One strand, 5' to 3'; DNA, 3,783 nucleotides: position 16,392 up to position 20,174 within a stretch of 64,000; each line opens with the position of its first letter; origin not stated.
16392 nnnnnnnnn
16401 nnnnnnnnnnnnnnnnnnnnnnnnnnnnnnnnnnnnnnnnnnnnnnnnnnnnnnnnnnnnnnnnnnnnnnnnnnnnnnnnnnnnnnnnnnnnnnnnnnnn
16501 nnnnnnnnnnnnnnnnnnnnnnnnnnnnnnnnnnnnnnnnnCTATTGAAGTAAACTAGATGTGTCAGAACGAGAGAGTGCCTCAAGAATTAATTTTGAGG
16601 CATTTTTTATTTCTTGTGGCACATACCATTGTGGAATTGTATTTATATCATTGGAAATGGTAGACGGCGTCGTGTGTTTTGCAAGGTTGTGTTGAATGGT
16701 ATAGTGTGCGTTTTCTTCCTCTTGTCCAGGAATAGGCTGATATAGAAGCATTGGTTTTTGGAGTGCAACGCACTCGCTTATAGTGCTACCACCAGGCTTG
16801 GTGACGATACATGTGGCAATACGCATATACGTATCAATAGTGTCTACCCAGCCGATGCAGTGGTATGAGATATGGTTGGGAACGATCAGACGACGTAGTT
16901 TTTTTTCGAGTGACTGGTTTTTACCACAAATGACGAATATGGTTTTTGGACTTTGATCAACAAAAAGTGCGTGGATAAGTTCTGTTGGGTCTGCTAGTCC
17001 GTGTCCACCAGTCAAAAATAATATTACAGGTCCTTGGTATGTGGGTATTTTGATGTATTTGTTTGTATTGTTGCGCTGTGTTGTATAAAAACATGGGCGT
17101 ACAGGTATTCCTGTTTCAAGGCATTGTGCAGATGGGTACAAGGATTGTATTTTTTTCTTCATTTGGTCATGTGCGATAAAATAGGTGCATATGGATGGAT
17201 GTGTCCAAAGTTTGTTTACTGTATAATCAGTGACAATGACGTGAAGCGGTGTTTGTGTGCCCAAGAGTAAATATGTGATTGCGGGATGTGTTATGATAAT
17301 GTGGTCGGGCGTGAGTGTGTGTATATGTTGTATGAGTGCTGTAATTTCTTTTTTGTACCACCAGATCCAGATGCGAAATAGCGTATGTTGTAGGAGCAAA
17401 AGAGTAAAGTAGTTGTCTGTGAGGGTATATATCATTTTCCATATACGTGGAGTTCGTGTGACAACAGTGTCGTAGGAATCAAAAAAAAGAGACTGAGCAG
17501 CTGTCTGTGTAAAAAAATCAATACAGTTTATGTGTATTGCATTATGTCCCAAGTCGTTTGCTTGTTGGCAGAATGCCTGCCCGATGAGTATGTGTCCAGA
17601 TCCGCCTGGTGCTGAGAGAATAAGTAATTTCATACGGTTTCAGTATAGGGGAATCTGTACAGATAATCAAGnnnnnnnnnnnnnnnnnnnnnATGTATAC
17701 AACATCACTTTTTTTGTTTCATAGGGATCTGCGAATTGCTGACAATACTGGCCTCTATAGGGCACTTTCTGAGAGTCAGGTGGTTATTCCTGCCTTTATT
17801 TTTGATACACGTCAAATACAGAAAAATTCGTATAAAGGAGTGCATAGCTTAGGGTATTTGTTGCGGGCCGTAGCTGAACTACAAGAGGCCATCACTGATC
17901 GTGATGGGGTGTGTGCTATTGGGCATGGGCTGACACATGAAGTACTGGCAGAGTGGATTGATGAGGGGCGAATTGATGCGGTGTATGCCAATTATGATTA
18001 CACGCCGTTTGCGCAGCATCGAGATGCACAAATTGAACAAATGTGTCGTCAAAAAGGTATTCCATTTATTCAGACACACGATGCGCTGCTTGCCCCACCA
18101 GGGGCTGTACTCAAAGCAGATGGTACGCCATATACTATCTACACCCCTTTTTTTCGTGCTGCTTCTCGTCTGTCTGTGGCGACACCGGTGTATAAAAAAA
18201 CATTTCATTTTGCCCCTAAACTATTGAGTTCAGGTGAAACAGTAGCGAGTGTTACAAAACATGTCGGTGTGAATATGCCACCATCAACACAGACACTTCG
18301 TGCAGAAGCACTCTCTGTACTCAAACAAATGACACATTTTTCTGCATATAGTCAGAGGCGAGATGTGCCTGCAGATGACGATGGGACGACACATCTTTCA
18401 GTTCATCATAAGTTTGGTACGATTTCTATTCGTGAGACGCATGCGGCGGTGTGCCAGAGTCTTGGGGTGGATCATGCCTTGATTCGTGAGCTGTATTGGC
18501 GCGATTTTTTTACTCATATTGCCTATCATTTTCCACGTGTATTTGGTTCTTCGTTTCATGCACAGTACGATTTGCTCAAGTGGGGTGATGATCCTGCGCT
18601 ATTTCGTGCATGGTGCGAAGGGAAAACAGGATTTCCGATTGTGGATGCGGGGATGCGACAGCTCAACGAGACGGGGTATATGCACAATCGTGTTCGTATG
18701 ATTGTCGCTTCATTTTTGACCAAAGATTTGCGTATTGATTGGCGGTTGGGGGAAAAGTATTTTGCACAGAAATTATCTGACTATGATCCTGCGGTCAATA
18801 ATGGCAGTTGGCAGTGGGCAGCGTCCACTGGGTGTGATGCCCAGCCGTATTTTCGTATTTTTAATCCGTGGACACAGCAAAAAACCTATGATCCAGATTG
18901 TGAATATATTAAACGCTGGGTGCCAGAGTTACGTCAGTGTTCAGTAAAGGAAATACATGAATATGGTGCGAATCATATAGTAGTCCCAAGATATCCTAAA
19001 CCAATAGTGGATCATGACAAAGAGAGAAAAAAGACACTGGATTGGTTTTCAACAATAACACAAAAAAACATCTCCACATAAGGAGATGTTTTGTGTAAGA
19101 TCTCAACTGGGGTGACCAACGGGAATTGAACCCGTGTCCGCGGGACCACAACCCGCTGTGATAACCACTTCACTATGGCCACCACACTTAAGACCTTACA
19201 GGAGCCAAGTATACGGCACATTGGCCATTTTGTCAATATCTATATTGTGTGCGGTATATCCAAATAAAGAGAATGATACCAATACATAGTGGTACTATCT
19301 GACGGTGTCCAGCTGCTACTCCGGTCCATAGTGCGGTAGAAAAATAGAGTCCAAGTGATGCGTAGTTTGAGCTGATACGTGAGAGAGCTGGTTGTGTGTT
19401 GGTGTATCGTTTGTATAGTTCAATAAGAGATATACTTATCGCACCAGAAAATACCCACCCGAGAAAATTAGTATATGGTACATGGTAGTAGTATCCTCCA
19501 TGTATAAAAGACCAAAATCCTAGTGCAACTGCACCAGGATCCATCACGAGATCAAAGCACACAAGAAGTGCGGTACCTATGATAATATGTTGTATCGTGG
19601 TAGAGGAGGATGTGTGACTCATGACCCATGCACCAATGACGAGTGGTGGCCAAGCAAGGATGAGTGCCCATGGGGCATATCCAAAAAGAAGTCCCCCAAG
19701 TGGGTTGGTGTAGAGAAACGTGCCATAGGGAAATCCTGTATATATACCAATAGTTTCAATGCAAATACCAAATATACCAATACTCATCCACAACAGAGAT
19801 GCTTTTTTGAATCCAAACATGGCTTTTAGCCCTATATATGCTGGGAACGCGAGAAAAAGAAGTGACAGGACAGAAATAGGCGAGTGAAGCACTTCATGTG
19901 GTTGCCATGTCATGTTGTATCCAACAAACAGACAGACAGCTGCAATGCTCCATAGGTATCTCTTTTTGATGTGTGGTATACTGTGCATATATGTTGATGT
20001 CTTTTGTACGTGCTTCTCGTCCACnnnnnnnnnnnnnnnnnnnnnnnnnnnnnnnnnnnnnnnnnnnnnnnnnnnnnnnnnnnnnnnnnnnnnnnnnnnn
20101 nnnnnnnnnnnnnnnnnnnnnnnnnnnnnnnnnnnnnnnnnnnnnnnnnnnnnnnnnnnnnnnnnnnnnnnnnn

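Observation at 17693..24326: Photolyase plus a five-gene carotenoid cluster with a UbiA-type elongase-like / CruF-like pair (possible C45/C50 or hydrated carotenoid pathway)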

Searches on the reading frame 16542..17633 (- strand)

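Call 4: search_protein_families(library=pfam, proteins=[window:16542-17633:-], max_evalue=0.01)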
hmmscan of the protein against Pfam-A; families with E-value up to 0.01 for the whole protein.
window:16542-17633:- (363 aa): 2 families
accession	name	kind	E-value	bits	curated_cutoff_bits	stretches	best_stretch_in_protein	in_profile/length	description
PF06925.17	MGDG_synth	-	3.5e-14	53.7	25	1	32-178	19-169/169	Monogalactosyldiacylglycerol (MGDG) synthase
PF04101.22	Glyco_tran_28_C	-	3.1e-06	27.8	22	1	216-309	14-111/166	Glycosyltransferase family 28 C-terminal domain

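Call 5: search_protein_families(library=ncbifam, proteins=[window:16542-17633:-], max_evalue=0.01)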
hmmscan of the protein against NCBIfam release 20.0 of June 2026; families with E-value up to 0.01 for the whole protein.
window:16542-17633:- (363 aa): 4 families
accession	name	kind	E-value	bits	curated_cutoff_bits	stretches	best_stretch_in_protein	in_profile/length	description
NF010135.0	PRK13609.1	equivalog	5.5e-53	180.3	500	1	2-314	6-315/388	diglucosyl diacylglycerol synthase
NF010134.0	PRK13608.1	equivalog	3.7e-30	105.2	557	1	2-322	7-323/391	diglucosyl diacylglycerol synthase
TIGR01133.1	murG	equivalog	6.7e-06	25.3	250.25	1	174-321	159-306/353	undecaprenyldiphospho-muramoylpentapeptide beta-N-acetylglucosaminyltransferase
NF009102.0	PRK12446.1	equivalog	0.00024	20.1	339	1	167-298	152-278/352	undecaprenyldiphospho-muramoylpentapeptide beta-N-acetylglucosaminyltransferase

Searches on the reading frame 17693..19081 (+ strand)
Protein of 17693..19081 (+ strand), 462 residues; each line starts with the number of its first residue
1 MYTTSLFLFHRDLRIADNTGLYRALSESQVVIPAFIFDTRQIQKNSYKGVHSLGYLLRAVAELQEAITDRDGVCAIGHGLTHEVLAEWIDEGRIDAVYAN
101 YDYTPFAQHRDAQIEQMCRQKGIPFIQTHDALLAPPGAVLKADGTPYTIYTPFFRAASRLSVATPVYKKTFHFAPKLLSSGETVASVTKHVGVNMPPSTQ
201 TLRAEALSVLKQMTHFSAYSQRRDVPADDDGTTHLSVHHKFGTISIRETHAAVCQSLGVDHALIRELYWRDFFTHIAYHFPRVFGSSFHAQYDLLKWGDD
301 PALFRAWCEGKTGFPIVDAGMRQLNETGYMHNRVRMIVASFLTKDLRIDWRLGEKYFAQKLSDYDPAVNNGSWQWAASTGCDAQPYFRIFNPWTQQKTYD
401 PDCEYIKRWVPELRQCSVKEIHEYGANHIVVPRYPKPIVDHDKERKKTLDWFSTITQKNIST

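Call 4: search_protein_families(library=pfam, proteins=[window:17693-19081:+], max_evalue=0.01)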
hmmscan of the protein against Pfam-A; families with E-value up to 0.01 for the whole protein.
window:17693-19081:+ (462 aa): 2 families
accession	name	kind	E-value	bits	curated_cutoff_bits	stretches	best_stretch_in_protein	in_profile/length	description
PF03441.19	FAD_binding_7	-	1.4e-81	273.2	27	1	264-452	2-201/203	FAD binding domain of DNA photolyase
PF00875.24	DNA_photolyase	-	2.6e-36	125.5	26.6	1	5-161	1-157/164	DNA photolyase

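Call 5: search_protein_families(library=ncbifam, proteins=[window:17693-19081:+], max_evalue=0.01)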
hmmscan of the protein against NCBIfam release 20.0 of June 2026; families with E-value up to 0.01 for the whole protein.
window:17693-19081:+ (462 aa): 5 families
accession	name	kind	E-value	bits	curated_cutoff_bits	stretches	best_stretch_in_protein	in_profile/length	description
TIGR03556.1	photolyase_8HDF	exception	2.3e-104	349.9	884.6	1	5-447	3-463/471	deoxyribodipyrimidine photo-lyase, 8-HDF type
NF007955.0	PRK10674.1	equivalog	2.1e-100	336.9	506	1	3-455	2-468/472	deoxyribodipyrimidine photo-lyase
TIGR02765.1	crypto_DASH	subfamily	2.4e-65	221.1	317.05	1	4-413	2-431/431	DASH family cryptochrome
TIGR02766.1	crypt_chrom_pln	subfamily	3.1e-51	174.7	603.85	1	6-446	3-473/480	cryptochrome photoreceptor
TIGR00591.1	phr2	superfamily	6.9e-06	25.6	550.05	1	6-338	25-373/453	deoxyribodipyrimidine photo-lyase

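Call 56: search_solved_structures(query=window:17693-19081:+, max_evalue=1e-20)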
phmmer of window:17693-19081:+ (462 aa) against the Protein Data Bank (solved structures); distinct sequences matched with E-value up to 1e-20: 44.
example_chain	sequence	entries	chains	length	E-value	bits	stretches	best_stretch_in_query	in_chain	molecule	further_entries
2e0i_A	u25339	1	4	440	4.9e-103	348.6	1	6-440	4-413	432aa long hypothetical deoxyribodipyrimidine photolyase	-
1owl_A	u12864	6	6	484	4e-84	286.2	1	5-447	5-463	Deoxyribodipyrimidine photolyase | PHOTOLYASE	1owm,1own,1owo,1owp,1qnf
1tez_A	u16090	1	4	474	5e-84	285.9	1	6-447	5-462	Deoxyribodipyrimidine photo-lyase type I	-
1dnp_A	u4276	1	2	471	5.3e-79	269.3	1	3-452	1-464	DNA PHOTOLYASE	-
4u63_A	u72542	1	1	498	1.8e-73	251.1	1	7-455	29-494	DNA photolyase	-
1iqr_A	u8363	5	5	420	2.5e-57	197.9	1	6-417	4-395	photolyase | DEOXYRIBODIPYRIMIDINE PHOTO-LYASE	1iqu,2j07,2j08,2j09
6fn0_A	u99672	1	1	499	1.8e-45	158.8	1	5-445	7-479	Cryptochrome photoreceptor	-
5zm0_A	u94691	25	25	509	1.9e-45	158.6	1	5-445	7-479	Cryptochrome photoreceptor | Animal-like cryptochrome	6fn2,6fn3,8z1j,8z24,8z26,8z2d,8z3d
6x24_A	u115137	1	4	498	3.3e-44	154.6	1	5-446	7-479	Cryptochrome-2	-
6kii_A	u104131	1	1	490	5.6e-44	153.8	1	262-422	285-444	Deoxyribopyrimidine photolyase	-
3fy4_A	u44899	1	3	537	1.5e-43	152.5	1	5-447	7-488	6-4 photolyase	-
6k8i_A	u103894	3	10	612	2.5e-43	151.7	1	6-446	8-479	Cryptochrome-2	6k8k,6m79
7x0x_D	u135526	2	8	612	4.4e-42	147.6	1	6-446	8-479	Cryptochrome-2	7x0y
1u3c_A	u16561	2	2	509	6.4e-42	147.1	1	5-428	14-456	Cryptochrome 1 apoprotein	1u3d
6lz3_A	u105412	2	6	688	1e-41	146.4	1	8-423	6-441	Cryptochrome2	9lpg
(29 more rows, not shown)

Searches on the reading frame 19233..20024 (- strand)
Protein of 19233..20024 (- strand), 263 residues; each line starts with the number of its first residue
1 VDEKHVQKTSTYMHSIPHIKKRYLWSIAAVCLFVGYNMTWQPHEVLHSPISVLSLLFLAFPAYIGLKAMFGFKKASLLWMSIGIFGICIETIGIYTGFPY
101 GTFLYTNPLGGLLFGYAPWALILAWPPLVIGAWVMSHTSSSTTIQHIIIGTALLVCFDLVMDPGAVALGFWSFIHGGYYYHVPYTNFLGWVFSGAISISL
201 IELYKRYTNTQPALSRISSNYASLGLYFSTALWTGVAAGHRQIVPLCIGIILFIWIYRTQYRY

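Call 4: search_protein_families(library=pfam, proteins=[window:19233-20024:-], max_evalue=0.01)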
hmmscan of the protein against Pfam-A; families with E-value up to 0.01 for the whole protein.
window:19233-20024:- (263 aa): 2 families
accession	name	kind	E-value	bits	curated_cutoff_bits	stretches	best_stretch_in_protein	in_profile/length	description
PF04240.17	Caroten_synth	-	1e-37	130.5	25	1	51-254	6-207/209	Carotenoid biosynthesis protein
PF12769.12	PNTB_4TM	-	0.0077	17.1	26.2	1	27-98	4-73/85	4TM region of pyridine nucleotide transhydrogenase, mitoch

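Call 5: search_protein_families(library=ncbifam, proteins=[window:19233-20024:-], max_evalue=0.01)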
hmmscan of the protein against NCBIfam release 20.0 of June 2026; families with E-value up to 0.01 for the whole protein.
window:19233-20024:- (263 aa): 3 families
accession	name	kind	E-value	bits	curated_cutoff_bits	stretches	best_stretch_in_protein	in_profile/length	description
NF041333.1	CruF_Halo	equivalog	3.2e-33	115.3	300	1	31-260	29-261/268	bisanhydrobacterioruberin hydratase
TIGR03460.1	crt_membr_arch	equivalog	1.1e-32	113.9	154.7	1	56-253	44-239/248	bisanhydrobacterioruberin hydratase CruF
NF045693.1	GCarotHydoxCruF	equivalog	3.6e-15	56.1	400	1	65-252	75-267/310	gamma-carotene 1'-hydroxylase CruF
